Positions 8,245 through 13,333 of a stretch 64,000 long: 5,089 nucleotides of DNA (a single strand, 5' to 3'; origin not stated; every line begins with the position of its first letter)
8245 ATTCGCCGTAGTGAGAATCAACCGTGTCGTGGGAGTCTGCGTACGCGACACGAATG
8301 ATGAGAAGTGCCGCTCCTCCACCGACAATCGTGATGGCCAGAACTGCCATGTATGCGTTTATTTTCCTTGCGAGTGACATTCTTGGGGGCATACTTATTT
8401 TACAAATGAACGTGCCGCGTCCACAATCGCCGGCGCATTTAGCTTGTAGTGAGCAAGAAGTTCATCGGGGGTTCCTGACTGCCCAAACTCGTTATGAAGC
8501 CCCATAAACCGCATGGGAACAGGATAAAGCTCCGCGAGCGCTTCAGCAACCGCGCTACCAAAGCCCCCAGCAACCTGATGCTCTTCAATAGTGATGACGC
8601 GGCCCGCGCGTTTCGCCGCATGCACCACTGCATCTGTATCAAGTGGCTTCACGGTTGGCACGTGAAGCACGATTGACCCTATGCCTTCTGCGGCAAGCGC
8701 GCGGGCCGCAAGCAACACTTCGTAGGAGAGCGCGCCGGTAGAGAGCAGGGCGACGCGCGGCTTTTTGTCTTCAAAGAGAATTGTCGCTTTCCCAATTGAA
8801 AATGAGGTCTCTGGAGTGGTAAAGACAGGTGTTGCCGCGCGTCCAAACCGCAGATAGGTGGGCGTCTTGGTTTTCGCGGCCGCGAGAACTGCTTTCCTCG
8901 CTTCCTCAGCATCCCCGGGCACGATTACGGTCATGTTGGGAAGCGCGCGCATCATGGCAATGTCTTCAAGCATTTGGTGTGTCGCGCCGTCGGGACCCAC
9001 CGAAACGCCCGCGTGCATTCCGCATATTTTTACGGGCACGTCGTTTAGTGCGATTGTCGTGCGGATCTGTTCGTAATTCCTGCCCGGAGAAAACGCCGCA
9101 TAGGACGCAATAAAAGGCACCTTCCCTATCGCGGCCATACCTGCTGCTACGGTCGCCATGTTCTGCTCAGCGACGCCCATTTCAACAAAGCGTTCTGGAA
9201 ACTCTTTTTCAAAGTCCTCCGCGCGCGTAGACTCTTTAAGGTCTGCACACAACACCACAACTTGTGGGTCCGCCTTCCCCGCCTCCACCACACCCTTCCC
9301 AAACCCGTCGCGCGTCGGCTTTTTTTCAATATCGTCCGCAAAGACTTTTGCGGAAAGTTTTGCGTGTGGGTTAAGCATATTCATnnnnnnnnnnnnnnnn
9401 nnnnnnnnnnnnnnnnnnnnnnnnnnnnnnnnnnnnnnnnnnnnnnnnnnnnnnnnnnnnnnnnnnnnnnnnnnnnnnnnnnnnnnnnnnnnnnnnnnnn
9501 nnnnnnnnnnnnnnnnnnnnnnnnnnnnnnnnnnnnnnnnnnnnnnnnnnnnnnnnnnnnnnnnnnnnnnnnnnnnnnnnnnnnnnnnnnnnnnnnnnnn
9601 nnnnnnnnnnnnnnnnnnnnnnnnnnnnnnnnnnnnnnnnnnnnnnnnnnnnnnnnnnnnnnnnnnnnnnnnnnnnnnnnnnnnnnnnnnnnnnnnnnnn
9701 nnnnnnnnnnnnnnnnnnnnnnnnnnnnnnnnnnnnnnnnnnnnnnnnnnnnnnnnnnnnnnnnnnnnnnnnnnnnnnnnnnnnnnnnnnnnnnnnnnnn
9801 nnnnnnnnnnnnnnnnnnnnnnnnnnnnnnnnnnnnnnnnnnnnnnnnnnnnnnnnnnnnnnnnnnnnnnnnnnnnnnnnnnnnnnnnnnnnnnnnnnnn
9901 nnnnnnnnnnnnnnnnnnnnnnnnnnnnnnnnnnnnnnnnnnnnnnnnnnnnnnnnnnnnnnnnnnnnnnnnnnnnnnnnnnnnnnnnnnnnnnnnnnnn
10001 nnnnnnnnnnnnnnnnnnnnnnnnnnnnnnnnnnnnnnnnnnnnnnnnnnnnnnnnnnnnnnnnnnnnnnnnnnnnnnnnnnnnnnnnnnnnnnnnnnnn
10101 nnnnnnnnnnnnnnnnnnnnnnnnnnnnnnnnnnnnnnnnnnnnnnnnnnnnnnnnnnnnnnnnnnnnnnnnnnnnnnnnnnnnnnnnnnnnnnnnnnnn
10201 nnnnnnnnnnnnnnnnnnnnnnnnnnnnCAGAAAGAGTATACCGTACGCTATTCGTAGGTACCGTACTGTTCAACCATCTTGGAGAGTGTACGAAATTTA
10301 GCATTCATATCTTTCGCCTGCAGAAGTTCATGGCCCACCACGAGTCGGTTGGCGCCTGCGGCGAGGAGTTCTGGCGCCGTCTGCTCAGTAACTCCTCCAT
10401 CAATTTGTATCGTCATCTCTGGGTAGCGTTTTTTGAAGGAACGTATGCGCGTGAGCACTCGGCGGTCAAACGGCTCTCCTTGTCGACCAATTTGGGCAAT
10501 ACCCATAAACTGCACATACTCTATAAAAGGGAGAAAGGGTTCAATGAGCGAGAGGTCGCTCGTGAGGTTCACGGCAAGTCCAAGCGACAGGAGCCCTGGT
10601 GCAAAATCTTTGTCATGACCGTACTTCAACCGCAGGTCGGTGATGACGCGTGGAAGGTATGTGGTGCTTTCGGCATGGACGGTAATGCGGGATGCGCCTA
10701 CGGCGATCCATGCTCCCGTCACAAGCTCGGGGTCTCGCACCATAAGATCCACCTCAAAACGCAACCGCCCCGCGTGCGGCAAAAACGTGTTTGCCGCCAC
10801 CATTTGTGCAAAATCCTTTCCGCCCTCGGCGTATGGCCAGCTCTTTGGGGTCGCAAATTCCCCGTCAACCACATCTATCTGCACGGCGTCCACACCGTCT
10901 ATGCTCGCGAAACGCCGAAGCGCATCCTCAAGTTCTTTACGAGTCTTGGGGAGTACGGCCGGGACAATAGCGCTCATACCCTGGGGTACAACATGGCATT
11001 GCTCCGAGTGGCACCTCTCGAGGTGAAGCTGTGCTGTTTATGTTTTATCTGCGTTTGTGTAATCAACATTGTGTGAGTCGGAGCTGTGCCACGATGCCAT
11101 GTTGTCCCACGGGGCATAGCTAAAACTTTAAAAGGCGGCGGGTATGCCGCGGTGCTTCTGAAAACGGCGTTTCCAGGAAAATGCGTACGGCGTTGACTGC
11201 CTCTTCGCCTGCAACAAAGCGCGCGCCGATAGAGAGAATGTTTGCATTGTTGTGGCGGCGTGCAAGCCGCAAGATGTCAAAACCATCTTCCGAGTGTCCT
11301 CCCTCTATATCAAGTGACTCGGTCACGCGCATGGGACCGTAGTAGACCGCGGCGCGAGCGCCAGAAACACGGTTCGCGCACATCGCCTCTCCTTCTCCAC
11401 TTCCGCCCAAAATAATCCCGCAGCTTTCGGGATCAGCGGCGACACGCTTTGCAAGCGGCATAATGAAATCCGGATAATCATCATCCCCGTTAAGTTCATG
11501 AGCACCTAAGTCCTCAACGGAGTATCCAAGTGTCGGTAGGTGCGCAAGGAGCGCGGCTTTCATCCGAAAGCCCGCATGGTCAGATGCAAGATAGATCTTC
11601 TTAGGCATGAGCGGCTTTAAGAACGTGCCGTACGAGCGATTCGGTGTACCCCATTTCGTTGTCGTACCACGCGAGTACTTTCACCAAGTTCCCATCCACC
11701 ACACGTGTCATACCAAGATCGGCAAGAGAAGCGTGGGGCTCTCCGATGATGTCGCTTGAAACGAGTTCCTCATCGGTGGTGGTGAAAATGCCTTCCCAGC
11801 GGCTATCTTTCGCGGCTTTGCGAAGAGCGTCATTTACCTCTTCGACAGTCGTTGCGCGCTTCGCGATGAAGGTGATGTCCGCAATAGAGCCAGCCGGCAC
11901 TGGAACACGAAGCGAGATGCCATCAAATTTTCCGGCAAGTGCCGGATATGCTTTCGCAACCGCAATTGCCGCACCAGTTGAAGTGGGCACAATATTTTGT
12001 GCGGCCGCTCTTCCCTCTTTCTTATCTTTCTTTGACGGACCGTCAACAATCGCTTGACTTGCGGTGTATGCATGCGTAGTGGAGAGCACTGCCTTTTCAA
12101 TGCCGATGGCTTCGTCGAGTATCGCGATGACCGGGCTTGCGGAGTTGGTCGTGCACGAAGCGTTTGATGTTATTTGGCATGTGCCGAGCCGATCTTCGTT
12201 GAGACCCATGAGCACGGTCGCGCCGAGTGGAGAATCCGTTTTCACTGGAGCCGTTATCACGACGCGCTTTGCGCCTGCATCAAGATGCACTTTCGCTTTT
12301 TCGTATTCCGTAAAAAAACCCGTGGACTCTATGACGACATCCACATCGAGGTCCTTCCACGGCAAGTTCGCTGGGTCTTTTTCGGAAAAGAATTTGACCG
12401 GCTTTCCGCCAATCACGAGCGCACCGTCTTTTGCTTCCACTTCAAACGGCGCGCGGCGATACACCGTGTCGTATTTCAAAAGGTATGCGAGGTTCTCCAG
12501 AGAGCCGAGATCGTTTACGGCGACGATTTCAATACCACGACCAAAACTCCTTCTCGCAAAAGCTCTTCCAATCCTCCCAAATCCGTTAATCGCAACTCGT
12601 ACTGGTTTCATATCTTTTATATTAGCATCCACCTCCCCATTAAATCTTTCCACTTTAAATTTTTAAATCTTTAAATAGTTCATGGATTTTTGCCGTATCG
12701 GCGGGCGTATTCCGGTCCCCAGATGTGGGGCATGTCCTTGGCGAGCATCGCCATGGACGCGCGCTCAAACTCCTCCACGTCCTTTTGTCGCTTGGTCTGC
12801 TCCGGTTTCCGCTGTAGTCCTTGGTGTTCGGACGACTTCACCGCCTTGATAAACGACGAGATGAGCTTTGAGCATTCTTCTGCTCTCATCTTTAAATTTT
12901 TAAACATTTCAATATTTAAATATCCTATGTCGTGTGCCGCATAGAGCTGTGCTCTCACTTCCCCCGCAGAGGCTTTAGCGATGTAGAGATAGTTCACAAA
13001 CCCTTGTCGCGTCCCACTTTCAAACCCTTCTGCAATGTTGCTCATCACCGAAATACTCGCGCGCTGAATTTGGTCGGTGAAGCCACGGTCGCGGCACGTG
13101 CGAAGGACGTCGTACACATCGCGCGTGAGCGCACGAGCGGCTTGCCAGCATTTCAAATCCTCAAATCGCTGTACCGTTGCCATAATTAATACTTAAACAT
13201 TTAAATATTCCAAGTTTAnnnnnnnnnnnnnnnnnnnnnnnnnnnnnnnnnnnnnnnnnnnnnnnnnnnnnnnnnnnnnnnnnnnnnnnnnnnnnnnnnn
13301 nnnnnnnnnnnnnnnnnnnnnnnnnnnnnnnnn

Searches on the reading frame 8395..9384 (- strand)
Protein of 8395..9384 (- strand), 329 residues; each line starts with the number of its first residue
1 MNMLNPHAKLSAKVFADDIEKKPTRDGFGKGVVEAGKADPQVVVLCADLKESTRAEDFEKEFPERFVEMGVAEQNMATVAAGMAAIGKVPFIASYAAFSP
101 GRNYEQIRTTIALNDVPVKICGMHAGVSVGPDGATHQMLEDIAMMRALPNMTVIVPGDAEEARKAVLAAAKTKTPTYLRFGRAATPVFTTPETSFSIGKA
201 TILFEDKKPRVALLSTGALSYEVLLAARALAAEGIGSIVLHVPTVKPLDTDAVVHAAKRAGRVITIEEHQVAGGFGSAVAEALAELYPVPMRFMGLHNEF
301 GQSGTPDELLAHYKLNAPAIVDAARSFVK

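Call 67: search_protein_families(library=pfam, proteins=[window:8395-9384:-], max_evalue=0.0001)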
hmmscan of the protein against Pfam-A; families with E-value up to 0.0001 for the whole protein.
window:8395-9384:- (329 aa): 2 families
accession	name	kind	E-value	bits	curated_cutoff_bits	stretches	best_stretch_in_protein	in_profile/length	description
PF02779.29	Transket_pyr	-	3.9e-45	154.1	27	1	22-185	3-172/174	Transketolase, pyrimidine binding domain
PF02780.25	Transketolase_C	-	2.9e-25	89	25.9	1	205-320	6-124/124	Transketolase, C-terminal domain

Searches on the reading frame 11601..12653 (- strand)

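Call 30: search_protein_families(library=pfam, proteins=[window:11601-12653:-], max_evalue=0.001)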
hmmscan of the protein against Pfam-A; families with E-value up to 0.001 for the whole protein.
window:11601-12653:- (350 aa): 3 families
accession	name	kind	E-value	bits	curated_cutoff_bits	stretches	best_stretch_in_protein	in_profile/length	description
PF02800.25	Gp_dh_C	-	7.1e-54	182.1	24.4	1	174-330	3-158/158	Glyceraldehyde 3-phosphate dehydrogenase, C-terminal domain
PF00044.30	Gp_dh_N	-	7.4e-36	122.9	31.7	1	18-116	1-100/101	Glyceraldehyde 3-phosphate dehydrogenase, NAD binding domain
PF02826.25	2-Hacid_dh_C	-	0.00084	19.2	25.1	0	9-52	28-71/178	D-isomer specific 2-hydroxyacid dehydrogenase, NAD binding domain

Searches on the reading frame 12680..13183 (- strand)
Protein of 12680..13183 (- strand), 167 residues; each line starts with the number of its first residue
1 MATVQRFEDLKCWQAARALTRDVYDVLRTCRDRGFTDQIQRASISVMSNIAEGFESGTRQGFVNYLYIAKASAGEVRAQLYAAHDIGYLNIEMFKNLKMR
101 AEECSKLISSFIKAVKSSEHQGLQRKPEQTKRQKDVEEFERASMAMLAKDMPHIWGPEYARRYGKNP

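Call 30: search_protein_families(library=pfam, proteins=[window:12680-13183:-], max_evalue=0.001)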
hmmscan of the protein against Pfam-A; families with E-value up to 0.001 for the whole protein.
window:12680-13183:- (167 aa): 1 family
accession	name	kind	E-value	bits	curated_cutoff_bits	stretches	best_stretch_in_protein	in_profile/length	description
PF05635.17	23S_rRNA_IVP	-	6e-31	107.2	33.8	1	8-109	1-105/106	23S rRNA-intervening sequence protein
